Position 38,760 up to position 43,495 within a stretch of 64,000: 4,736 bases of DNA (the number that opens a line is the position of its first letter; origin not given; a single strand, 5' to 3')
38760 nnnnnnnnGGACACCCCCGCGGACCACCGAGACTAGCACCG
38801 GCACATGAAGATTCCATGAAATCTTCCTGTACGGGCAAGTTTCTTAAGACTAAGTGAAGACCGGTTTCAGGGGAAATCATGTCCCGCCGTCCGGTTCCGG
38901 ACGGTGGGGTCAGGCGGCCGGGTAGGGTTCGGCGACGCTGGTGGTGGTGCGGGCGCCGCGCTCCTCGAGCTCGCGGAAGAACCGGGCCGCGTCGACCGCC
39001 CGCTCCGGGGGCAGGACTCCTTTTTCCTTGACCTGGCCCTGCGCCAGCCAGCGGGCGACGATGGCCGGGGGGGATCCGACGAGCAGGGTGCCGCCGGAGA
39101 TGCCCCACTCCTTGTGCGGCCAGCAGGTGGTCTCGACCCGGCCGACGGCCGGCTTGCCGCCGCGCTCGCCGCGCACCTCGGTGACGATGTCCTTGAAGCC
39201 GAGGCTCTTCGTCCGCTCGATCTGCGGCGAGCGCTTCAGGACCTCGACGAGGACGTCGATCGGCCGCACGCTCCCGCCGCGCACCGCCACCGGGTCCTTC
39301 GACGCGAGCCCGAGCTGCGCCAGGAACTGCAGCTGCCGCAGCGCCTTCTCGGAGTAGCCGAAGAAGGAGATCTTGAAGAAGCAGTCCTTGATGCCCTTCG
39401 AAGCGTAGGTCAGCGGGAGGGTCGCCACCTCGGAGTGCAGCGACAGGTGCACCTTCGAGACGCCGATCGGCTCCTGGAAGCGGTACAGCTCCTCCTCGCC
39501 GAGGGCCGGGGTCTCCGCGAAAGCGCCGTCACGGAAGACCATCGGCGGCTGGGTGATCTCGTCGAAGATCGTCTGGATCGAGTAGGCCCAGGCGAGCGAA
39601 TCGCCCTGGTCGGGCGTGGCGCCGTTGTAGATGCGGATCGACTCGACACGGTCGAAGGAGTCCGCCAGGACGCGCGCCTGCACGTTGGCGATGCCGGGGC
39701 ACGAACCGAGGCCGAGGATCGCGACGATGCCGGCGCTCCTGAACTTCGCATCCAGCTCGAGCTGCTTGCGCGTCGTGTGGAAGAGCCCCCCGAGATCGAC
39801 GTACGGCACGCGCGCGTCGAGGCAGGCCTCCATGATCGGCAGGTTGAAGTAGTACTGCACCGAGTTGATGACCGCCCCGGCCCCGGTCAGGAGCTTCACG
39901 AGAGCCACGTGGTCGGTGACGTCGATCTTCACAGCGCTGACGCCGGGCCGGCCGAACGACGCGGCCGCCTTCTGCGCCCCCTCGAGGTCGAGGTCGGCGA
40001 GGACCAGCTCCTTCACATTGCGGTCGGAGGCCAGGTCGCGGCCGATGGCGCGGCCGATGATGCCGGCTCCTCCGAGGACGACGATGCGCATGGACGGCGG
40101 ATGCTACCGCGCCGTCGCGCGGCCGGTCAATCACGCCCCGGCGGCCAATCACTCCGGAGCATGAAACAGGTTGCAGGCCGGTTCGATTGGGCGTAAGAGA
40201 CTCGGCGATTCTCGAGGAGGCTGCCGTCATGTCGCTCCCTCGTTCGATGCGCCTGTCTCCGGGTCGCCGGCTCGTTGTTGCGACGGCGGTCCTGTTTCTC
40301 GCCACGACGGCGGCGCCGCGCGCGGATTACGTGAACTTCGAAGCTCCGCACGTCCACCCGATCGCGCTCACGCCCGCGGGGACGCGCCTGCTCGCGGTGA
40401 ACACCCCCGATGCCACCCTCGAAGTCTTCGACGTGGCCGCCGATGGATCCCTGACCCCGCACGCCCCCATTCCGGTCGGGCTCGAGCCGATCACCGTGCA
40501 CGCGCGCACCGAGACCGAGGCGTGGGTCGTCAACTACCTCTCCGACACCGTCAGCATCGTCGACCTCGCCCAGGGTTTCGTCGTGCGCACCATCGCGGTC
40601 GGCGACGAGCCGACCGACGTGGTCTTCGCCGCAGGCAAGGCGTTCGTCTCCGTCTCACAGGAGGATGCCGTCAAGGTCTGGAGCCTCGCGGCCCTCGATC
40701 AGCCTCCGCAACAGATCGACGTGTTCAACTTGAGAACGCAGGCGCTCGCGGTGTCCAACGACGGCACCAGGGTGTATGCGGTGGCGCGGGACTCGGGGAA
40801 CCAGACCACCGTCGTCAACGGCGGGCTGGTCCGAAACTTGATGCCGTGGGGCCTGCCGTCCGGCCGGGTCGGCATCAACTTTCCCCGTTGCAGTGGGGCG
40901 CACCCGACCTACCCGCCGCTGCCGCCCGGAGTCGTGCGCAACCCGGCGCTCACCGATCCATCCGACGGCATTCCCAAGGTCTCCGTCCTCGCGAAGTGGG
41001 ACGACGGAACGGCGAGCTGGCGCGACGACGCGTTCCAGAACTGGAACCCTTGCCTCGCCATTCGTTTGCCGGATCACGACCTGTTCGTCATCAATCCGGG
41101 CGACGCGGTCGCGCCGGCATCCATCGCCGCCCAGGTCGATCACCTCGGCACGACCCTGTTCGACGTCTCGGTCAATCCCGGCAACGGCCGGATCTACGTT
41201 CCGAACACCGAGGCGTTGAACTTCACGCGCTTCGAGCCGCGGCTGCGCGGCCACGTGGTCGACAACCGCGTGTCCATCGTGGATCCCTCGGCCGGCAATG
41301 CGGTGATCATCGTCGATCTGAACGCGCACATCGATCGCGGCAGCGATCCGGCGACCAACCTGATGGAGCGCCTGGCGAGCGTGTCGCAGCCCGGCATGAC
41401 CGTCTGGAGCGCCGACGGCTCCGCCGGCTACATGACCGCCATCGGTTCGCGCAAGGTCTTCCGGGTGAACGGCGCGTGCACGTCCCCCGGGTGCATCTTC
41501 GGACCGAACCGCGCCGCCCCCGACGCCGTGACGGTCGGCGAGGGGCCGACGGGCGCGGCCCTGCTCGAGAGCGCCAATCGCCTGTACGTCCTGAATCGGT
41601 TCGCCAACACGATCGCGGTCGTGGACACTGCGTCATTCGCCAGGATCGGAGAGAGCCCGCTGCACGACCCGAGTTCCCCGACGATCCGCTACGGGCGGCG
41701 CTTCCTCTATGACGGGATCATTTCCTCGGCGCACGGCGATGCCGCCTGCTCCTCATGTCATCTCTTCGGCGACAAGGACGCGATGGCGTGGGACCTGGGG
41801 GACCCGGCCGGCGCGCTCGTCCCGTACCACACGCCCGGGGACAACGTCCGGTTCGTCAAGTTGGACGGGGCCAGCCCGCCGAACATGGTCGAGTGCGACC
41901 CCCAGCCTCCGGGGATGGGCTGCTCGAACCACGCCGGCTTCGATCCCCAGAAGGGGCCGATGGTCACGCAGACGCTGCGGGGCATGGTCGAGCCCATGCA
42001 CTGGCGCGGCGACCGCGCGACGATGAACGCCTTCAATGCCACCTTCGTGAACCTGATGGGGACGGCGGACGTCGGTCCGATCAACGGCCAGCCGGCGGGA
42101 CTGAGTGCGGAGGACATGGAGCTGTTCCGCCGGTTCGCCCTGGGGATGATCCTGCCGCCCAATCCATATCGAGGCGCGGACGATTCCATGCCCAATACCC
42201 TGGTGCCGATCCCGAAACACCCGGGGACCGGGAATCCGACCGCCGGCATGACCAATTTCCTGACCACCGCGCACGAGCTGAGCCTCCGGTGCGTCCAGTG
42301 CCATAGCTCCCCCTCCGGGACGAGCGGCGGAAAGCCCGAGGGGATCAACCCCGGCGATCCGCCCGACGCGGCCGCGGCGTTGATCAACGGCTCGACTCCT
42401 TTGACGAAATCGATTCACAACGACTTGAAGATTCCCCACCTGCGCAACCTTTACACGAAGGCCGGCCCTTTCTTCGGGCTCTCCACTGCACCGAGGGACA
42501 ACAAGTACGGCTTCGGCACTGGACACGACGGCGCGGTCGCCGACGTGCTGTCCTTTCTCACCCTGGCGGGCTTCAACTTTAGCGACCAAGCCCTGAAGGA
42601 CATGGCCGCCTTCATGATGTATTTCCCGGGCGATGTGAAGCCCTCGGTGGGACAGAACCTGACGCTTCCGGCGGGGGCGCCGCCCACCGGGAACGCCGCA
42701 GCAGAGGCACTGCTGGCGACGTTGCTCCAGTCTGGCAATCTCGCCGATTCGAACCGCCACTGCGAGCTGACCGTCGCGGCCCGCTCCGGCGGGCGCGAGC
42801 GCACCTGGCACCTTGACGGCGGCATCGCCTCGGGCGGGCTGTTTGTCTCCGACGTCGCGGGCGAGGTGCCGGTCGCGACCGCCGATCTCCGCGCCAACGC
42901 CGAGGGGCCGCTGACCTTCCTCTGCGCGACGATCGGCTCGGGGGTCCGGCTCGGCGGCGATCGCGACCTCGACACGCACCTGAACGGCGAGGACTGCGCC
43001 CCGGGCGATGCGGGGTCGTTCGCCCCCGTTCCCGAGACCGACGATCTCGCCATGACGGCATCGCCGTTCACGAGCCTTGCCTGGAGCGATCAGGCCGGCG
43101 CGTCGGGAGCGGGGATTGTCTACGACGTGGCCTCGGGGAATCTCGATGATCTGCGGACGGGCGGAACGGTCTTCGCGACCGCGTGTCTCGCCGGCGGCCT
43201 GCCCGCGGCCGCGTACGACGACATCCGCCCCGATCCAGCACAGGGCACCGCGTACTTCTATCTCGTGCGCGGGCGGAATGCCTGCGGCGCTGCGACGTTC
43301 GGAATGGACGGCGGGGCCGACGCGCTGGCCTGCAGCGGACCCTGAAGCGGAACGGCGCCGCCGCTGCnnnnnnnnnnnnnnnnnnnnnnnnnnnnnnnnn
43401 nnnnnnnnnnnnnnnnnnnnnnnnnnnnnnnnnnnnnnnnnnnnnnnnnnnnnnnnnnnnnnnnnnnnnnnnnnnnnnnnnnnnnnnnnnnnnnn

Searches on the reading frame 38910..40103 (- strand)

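Call 33: search_protein_families(library=pfam, proteins=[window:38910-40103:-], max_evalue=0.0001)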
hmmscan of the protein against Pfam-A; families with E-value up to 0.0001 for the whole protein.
window:38910-40103:- (397 aa): 3 families
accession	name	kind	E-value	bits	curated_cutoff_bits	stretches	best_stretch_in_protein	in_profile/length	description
PF03435.24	Sacchrp_dh_NADP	-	6.1e-22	78.8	25.1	1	7-129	1-129/129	Saccharopine dehydrogenase NADP binding domain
PF16653.10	Sacchrp_dh_C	-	1.8e-18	68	31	1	134-383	2-264/265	Saccharopine dehydrogenase C-terminal domain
PF05368.20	NmrA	-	1.2e-05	25.5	27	1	5-83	3-78/298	NmrA-like family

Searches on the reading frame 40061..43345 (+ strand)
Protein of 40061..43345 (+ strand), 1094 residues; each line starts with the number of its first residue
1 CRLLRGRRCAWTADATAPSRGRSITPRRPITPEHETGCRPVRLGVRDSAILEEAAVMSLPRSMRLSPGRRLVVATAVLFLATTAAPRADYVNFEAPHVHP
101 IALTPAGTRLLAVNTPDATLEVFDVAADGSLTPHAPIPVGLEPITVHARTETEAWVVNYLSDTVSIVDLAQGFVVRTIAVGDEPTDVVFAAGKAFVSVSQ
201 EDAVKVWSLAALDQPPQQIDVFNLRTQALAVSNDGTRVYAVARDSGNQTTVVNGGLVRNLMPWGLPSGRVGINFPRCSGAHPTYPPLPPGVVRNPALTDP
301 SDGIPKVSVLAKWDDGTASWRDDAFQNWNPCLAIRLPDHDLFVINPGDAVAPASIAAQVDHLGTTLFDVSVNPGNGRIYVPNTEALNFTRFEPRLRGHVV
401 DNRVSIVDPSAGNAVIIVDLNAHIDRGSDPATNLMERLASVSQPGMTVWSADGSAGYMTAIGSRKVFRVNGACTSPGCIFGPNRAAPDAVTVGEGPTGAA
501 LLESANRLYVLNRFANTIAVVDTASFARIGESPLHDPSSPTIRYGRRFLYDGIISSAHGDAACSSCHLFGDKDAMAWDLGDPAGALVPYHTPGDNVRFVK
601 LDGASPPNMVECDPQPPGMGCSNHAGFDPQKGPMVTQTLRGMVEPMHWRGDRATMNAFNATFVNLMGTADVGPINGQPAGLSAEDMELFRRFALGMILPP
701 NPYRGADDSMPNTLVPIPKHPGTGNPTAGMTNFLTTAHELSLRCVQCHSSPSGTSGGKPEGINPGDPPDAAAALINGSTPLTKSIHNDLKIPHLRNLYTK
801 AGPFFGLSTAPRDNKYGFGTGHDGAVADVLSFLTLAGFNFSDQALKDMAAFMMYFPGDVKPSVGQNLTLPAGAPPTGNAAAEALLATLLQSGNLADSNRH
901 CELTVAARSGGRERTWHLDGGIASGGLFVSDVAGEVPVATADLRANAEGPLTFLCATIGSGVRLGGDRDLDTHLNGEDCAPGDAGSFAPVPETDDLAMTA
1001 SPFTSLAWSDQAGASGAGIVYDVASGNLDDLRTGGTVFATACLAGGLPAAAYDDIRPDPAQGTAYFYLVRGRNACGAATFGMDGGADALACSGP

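Call 33: search_protein_families(library=pfam, proteins=[window:40061-43345:+], max_evalue=0.0001)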
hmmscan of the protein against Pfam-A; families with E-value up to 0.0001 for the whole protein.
window:40061-43345:+ (1094 aa): 1 family
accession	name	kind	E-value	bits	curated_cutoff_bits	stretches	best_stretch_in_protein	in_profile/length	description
PF25174.1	Beta-prop_THOC3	-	8.5e-05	22.1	305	0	97-244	48-192/272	THOC3 beta-propeller domain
